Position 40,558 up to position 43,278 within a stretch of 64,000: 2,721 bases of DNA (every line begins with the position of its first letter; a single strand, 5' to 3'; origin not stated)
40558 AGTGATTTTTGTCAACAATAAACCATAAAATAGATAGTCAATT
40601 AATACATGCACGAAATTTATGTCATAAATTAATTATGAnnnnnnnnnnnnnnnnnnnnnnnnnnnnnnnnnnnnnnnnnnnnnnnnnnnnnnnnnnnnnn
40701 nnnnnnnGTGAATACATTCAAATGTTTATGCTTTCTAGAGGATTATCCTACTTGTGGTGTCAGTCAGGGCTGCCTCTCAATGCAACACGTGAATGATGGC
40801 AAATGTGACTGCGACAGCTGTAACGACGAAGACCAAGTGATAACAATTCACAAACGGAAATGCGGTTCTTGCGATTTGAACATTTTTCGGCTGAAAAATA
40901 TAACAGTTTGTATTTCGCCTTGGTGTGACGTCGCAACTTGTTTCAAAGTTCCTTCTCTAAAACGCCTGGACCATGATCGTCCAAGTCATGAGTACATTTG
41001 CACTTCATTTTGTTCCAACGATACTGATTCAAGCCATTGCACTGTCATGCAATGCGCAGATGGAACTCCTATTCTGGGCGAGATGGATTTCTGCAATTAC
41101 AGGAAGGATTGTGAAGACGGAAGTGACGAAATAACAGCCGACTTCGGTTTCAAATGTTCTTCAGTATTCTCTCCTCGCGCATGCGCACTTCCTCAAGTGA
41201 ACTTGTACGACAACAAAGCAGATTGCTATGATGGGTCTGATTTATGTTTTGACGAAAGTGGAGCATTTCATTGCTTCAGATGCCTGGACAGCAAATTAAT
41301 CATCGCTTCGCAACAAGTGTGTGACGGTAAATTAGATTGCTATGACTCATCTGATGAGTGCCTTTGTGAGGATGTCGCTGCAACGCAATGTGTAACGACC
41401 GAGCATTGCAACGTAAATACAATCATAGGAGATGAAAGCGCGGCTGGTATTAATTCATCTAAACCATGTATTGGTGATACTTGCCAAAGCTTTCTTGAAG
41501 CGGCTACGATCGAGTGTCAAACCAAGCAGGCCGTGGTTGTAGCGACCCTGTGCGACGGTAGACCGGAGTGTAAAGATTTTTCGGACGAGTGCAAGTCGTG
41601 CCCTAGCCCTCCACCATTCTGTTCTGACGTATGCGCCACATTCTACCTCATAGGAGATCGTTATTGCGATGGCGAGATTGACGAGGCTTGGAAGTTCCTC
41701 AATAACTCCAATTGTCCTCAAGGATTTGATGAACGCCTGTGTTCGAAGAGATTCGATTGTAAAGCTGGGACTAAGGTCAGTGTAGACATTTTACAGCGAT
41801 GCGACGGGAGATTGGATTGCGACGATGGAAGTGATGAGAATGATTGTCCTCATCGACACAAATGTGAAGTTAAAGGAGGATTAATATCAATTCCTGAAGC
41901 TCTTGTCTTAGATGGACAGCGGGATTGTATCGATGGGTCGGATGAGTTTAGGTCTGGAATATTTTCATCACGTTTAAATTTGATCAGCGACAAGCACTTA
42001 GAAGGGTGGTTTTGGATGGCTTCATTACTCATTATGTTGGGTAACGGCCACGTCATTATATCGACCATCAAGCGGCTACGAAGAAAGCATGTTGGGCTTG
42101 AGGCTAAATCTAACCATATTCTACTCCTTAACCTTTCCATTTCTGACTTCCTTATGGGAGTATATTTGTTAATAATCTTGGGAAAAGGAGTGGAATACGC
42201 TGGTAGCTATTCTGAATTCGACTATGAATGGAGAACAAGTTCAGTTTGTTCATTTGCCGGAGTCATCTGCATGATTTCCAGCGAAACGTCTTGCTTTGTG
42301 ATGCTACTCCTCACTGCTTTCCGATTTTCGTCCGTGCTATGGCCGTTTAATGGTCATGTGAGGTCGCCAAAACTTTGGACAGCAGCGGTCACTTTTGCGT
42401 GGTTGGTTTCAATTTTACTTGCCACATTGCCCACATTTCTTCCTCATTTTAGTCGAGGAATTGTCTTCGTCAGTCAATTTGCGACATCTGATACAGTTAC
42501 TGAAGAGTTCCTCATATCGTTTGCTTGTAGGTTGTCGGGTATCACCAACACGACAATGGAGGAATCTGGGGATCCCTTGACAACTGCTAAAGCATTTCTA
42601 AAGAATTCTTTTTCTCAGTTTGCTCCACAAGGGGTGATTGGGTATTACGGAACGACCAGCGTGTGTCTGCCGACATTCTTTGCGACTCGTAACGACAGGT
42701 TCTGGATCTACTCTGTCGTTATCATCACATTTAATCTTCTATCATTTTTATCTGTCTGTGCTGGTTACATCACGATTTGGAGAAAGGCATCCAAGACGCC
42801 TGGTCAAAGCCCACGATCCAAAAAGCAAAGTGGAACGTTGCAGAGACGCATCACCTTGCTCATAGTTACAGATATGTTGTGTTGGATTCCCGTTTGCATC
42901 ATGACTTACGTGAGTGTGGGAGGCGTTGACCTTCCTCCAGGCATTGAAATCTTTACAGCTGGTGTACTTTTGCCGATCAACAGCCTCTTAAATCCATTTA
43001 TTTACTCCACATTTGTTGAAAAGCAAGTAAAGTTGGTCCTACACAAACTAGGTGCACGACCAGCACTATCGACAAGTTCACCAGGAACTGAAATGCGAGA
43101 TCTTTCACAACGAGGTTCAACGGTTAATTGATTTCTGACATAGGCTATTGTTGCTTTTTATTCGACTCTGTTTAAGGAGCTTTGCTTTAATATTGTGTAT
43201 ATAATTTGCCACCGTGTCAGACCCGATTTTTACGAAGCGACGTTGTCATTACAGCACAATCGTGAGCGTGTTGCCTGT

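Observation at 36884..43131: Receptor gene fusing ~16 LDL-receptor class-A-like modules directly to an LGR-type 7TM domain, with no leucine-rich-repeat ectodomain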

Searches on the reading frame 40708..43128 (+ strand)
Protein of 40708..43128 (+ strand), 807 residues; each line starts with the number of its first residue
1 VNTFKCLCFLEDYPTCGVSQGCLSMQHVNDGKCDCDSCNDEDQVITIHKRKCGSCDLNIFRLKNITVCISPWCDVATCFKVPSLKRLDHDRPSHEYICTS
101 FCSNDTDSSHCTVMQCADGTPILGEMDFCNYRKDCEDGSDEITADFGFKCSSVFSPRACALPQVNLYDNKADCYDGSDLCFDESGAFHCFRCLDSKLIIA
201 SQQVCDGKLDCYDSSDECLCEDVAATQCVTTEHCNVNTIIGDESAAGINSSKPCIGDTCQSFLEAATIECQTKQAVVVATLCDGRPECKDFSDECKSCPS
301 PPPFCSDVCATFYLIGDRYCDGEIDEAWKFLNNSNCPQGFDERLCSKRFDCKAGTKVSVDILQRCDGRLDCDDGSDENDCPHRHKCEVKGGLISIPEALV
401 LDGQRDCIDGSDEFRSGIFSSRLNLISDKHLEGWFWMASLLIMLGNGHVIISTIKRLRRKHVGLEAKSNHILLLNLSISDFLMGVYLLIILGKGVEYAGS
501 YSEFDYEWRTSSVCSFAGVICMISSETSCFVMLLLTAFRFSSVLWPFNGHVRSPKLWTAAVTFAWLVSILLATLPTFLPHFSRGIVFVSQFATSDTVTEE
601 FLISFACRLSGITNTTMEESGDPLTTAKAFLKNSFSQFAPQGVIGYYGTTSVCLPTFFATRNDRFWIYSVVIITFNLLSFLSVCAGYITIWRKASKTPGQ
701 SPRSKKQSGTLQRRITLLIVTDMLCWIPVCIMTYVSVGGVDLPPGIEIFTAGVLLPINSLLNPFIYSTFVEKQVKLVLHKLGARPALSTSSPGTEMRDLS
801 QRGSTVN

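Call 3: search_protein_families(library=pfam, proteins=[window:40708-43128:+], max_evalue=0.1)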
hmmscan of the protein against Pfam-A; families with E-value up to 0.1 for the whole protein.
window:40708-43128:+ (807 aa): 3 families
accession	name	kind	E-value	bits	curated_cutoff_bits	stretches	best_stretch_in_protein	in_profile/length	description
PF00001.26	7tm_1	-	3.4e-20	73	30.5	2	446-578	2-123/260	7 transmembrane receptor (rhodopsin family)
PF00057.23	Ldl_recept_a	-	6.7e-18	65.1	24.1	5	345-380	3-37/37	Low-density lipoprotein receptor domain class A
PF03383.21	Serpentine_r_xa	-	0.096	13.1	22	1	506-572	37-104/153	Caenorhabditis serpentine receptor-like protein, class xa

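Call 4: find_homologous_proteins(query=window:40708-43128:+)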
Query window:40708-43128:+ (807 aa): 443 proteins with E <= 0.001 among 4848 candidates; the best 120 are listed.
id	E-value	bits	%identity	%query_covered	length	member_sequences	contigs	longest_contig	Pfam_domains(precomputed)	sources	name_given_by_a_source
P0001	0.0e+0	1898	100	100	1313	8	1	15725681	PF00057.24,PF00001.27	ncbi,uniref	ncbi:uncharacterized protein LOC143471153 isoform X2 [Clavelina lepadiformis]|uniref:uncharacterized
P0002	0.0e+0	1158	60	99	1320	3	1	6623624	PF00057.24,PF00001.27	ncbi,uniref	ncbi:unnamed protein product [Clavelina lepadiformis]|uniref:G-protein coupled receptors family 1 pr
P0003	0.0e+0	1139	63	97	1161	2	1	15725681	PF00057.24,PF00001.27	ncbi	ncbi:uncharacterized protein LOC143471428 [Clavelina lepadiformis]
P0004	1.4e-271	922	52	97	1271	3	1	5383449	PF00057.24,PF00001.27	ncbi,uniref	ncbi:unnamed protein product [Clavelina lepadiformis]|uniref:G-protein coupled receptors family 1 pr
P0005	2.8e-263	894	45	96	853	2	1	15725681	PF00057.24,PF00001.27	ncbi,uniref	ncbi:uncharacterized protein LOC143470664 [Clavelina lepadiformis]|uniref:uncharacterized protein LO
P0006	2.6e-260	884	50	97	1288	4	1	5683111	PF00057.24,PF00001.27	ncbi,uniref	ncbi:unnamed protein product [Clavelina lepadiformis]|uniref:G-protein coupled receptors family 1 pr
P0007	3.2e-260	884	48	99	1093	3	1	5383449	PF00057.24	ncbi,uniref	ncbi:unnamed protein product [Clavelina lepadiformis]|uniref:G-protein coupled receptors family 1 pr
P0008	1.5e-258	879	49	97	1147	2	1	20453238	PF00057.24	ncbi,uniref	ncbi:uncharacterized protein LOC143465083 [Clavelina lepadiformis]|uniref:uncharacterized protein LO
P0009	1.3e-256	872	47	99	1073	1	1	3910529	PF00057.24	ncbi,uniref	ncbi:unnamed protein product [Clavelina lepadiformis]|uniref:G-protein coupled receptors family 1 pr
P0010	2.0e-255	868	49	97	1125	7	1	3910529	PF00057.24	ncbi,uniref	ncbi:unnamed protein product [Clavelina lepadiformis]|uniref:G-protein coupled receptors family 1 pr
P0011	8.9e-255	866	48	99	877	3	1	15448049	PF00057.24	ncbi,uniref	ncbi:unnamed protein product [Clavelina lepadiformis]|uniref:G-protein coupled receptors family 1 pr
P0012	7.2e-253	860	48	97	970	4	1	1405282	PF00057.24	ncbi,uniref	ncbi:unnamed protein product [Clavelina lepadiformis]|uniref:G-protein coupled receptors family 1 pr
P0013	7.0e-249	846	49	94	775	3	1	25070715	PF00057.24,PF00001.27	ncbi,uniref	ncbi:uncharacterized protein LOC143452185 [Clavelina lepadiformis]|uniref:uncharacterized protein LO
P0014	2.1e-241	822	47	99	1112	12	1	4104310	PF00057.24,PF00001.27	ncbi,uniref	ncbi:unnamed protein product [Clavelina lepadiformis]|uniref:G-protein coupled receptors family 1 pr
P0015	4.6e-237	807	46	97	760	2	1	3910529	PF00057.24,PF00001.27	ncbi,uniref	ncbi:unnamed protein product [Clavelina lepadiformis]|uniref:G-protein coupled receptors family 1 pr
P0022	5.3e-170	586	39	84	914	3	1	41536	PF00057.24,PF00001.27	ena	-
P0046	3.2e-144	500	39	95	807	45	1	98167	PF00057.24,PF00001.27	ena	-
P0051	1.3e-142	495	39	85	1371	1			PF00057.24,PF00001.27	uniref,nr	uniref:Low-density lipoprotein receptor-related protein 1B-like n=1 Tax=Phallusia mammillata TaxID=5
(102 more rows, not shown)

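Call 9: search_protein_families(library=pfam, proteins=[P0001, P0002, P0051], max_evalue=10)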
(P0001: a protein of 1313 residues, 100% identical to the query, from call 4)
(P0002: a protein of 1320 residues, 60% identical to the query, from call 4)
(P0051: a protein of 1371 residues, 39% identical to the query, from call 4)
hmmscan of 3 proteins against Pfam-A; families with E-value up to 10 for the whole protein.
P0001 (1313 aa): 3 families
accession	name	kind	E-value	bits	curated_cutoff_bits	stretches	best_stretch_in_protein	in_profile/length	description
PF00057.23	Ldl_recept_a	-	6.3e-46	154.8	24.1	13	126-161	3-37/37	Low-density lipoprotein receptor domain class A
PF00001.26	7tm_1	-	1.3e-19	71.2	30.5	2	952-1084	2-123/260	7 transmembrane receptor (rhodopsin family)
PF03383.21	Serpentine_r_xa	-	0.27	11.6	22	1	1012-1078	37-104/153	Caenorhabditis serpentine receptor-like protein, class xa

P0002 (1320 aa): 5 families
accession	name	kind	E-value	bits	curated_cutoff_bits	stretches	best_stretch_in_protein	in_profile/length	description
PF00057.23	Ldl_recept_a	-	2e-43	146.7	24.1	14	859-892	6-37/37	Low-density lipoprotein receptor domain class A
PF00001.26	7tm_1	-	1.9e-15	57.5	30.5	2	979-1088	17-121/260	7 transmembrane receptor (rhodopsin family)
PF10317.15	7TM_GPCR_Srd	-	0.015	14.9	22.8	2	1182-1287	180-286/292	Serpentine type 7TM GPCR chemoreceptor Srd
PF25241.1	LDLRAD1_C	-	0.087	12.9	29.2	1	907-926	21-40/40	LDLRAD1-like, C-terminal domain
PF03383.21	Serpentine_r_xa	-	0.68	10.4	22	1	1013-1085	32-105/153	Caenorhabditis serpentine receptor-like protein, class xa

P0051 (1371 aa): 4 families
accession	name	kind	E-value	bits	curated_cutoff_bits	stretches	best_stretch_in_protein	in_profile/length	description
PF00057.23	Ldl_recept_a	-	5.4e-71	235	24.1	17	114-137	14-37/37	Low-density lipoprotein receptor domain class A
PF00001.26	7tm_1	-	2.6e-13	50.5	30.5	2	1042-1157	15-125/260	7 transmembrane receptor (rhodopsin family)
PF25241.1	LDLRAD1_C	-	0.0029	17.7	29.2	4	114-134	19-39/40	LDLRAD1-like, C-terminal domain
PF00487.30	FA_desaturase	-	1.8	8.7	29.7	1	1239-1333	92-178/253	Fatty acid desaturase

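Call 59: list_cluster_members(proteins=[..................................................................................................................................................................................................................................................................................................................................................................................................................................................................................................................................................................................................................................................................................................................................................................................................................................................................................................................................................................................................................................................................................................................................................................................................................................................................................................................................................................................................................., P0001])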
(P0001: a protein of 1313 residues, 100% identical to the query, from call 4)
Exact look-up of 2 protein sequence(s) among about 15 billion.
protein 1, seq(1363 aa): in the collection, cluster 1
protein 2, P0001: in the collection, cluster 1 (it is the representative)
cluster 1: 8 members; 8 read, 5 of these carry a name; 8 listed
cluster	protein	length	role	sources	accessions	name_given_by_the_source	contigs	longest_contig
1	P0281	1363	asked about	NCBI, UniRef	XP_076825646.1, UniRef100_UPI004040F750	uncharacterized protein LOC143471153 isoform X1 [Clavelina lepadiformis] | uncharacterized protein LOC143471153 isoform X1 n=1 Tax=Clavelina lepadiformis ...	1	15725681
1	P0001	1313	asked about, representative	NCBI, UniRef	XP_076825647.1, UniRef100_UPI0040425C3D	uncharacterized protein LOC143471153 isoform X2 [Clavelina lepadiformis] | uncharacterized protein LOC143471153 isoform X2 n=1 Tax=Clavelina lepadiformis ...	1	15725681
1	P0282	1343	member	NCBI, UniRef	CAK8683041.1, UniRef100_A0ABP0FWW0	unnamed protein product [Clavelina lepadiformis] | G-protein coupled receptors family 1 profile domain-containing protein n=1 Tax=Clavelina ...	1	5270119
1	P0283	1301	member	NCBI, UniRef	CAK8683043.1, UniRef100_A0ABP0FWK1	unnamed protein product [Clavelina lepadiformis] | G-protein coupled receptors family 1 profile domain-containing protein n=1 Tax=Clavelina ...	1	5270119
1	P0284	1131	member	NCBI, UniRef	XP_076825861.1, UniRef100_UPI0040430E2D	uncharacterized protein LOC143471308 [Clavelina lepadiformis] | uncharacterized protein LOC143471308 n=1 Tax=Clavelina lepadiformis TaxID=159417 ...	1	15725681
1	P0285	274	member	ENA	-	-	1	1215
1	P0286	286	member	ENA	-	-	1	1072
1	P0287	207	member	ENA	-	-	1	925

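Call 68: find_encoding_contigs(protein=P0046, flank=1000, max_places=2)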
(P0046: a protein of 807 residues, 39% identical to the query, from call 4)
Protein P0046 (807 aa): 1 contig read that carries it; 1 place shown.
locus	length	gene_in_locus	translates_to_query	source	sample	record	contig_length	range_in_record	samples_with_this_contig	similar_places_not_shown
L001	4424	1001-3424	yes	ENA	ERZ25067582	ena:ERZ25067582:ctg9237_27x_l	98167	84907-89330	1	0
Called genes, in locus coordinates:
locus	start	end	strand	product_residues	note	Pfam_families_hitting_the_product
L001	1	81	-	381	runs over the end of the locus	PF00078:RVT_1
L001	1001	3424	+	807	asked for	PF00057:Ldl_recept_a (faint), PF00001:7tm_1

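Call 69: find_encoding_contigs(protein=P0022, flank=1000, max_places=2)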
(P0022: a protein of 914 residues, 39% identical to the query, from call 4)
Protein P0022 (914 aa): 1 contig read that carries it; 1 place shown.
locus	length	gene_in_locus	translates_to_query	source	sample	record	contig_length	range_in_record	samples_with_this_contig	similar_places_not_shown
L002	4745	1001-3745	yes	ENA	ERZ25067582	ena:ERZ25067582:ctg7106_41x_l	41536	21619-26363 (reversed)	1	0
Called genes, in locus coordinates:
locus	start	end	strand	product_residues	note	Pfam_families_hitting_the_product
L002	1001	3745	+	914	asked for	PF00057:Ldl_recept_a (faint), PF00001:7tm_1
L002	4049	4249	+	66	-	-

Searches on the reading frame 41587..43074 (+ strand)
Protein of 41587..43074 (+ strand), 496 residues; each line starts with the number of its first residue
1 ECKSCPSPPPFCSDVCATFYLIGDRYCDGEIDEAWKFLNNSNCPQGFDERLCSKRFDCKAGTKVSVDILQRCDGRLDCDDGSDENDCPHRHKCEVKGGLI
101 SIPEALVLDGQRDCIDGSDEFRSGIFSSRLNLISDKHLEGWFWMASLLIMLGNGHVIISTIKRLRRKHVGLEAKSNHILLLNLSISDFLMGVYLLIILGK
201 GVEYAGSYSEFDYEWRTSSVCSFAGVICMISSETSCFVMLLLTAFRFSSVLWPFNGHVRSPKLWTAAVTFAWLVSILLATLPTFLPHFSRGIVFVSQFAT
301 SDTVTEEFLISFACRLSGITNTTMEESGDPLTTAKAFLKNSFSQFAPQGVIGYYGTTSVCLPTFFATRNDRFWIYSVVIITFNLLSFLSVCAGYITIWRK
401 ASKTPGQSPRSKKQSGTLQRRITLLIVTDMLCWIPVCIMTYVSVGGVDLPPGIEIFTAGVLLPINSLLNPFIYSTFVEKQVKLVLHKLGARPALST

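Call 54: predict_structure(alignment_id=A1)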
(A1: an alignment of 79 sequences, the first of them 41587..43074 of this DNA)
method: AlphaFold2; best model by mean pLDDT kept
length: 496 residues; sequences in the alignment: 79
mean_pLDDT: 84.8   pTM: 0.78
mean pLDDT of the five models: 84.8, 84.4, 83.6, 82.5, 81.8
residues with pLDDT >= 90: 190; 70-90: 265; 50-70: 36; < 50: 5
segments of 3 or more residues with pLDDT < 50: 494-496
pLDDT, mean of each block of 10 residues (from residue 1): 66 67 68 80 82 87 89 87 83 75 77 75 75 90 95 94 84 82 95 96 91 92 95 93 86 69 87 96 88 86 89 94 87 93 91 89 84 91 93 90 80 81 86 89 87 76 91 77 77 49
secondary structure, 60 per line:
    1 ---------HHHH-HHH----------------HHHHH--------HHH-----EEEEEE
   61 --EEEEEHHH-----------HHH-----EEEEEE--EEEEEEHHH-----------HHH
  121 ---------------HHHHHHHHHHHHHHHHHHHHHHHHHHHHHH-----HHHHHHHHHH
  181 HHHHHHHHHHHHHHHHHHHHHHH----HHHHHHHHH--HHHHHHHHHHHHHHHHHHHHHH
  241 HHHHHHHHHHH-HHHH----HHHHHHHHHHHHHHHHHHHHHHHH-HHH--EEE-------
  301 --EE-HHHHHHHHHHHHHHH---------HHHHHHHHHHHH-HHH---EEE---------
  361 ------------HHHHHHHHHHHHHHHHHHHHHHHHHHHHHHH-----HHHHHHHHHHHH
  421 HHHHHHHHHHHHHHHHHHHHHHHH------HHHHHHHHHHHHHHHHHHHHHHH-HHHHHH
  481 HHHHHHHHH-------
elements in order: H10-13 H34-38 E55-60 E63-67 E90-95 E98-103 H136-165 H171-203 H208-216 H219-251 H253-256 H261-284 E291-293 H306-320 H330-341 E349-351 H373-403 H409-444 H451-473 H475-489

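Call 57: fold_search(model_id=the predicted structure, library=pdb)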
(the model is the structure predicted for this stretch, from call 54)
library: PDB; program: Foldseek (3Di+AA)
matches with E <= 10: 1589; with E <= 0.001: 1232
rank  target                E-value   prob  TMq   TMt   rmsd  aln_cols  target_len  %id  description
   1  7xw7_R                2.2e-13  1.00  0.52  0.46   5.6       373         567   21  TSHR-K1-70 complex (released 2022-08-17)
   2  7t9m_R                1.5e-12  1.00  0.50  0.44   7.0       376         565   21  Human Thyrotropin receptor bound by CS-17 Inverse Agonist Fab/Org 274179-0 Antagonist (released 2022-08-10)
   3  7t9n_R                2.5e-12  1.00  0.47  0.42   7.4       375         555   20  M22 Agonist Autoantibody bound to Human Thyrotropin receptor in complex with miniGs399 (composite structure) (released 2022-08-03)
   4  7utz_R                3.3e-12  1.00  0.48  0.40   7.3       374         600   20  Human thyrotropin analog TR1402 bound to human Thyrotropin receptor in complex with miniGs399 (composite structure) (released 2022-08-03)
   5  8i2h                  3.6e-12  1.00  0.52  0.46   4.3       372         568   18  Follicle stimulating hormone receptor (released 2023-03-22)
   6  7xw5_R                5.7e-12  1.00  0.49  0.43   6.2       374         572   21  TSHR-thyroid stimulating hormone-Gs-ML109 complex (released 2022-08-24)
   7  7xw6_R                7.1e-12  1.00  0.48  0.43   7.4       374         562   21  TSHR-Gs-M22 antibody-ML109 complex (released 2022-08-17)
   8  7fih_R                7.1e-12  1.00  0.48  0.43   7.6       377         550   20  luteinizing hormone/choriogonadotropin receptor(S277I)-chorionic gonadotropin-Gs-Org43553 complex (released 2021-09-29)
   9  7fii_R                8.5e-12  1.00  0.49  0.43   6.2       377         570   20  luteinizing hormone/choriogonadotropin receptor-chorionic gonadotropin-Gs complex (released 2021-09-29)
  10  7t9i_R                8.9e-12  1.00  0.48  0.41   7.2       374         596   20  Native human TSH bound to human Thyrotropin receptor in complex with miniGs399 (composite structure) (released 2022-08-03)
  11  8xft_A                1.3e-11  1.00  0.48  0.33   5.8       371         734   18  LGR4-RSPO2-ZNRF3(1:1:1) (released 2024-12-04)
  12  8xt9_C                3.2e-11  1.00  0.48  0.33   5.7       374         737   18  structure of LGR4 (released 2025-01-15)
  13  7tmw_R                3.3e-11  1.00  0.48  0.48   6.7       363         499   21  Cryo-EM structure of the relaxin receptor RXFP1 in complex with heterotrimeric Gs (released 2023-02-15)
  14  8i2g_R                6.0e-11  1.00  0.49  0.42   6.4       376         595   18  FSHR-Follicle stimulating hormone-compound 716340-Gs complex (released 2023-03-29)
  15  9kb8_A                7.2e-11  1.00  0.51  0.34   5.4       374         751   18  Cryo-EM structure of LGR4-RSPO2-ZNRF3 complex (1:1:2) (released 2025-10-15)
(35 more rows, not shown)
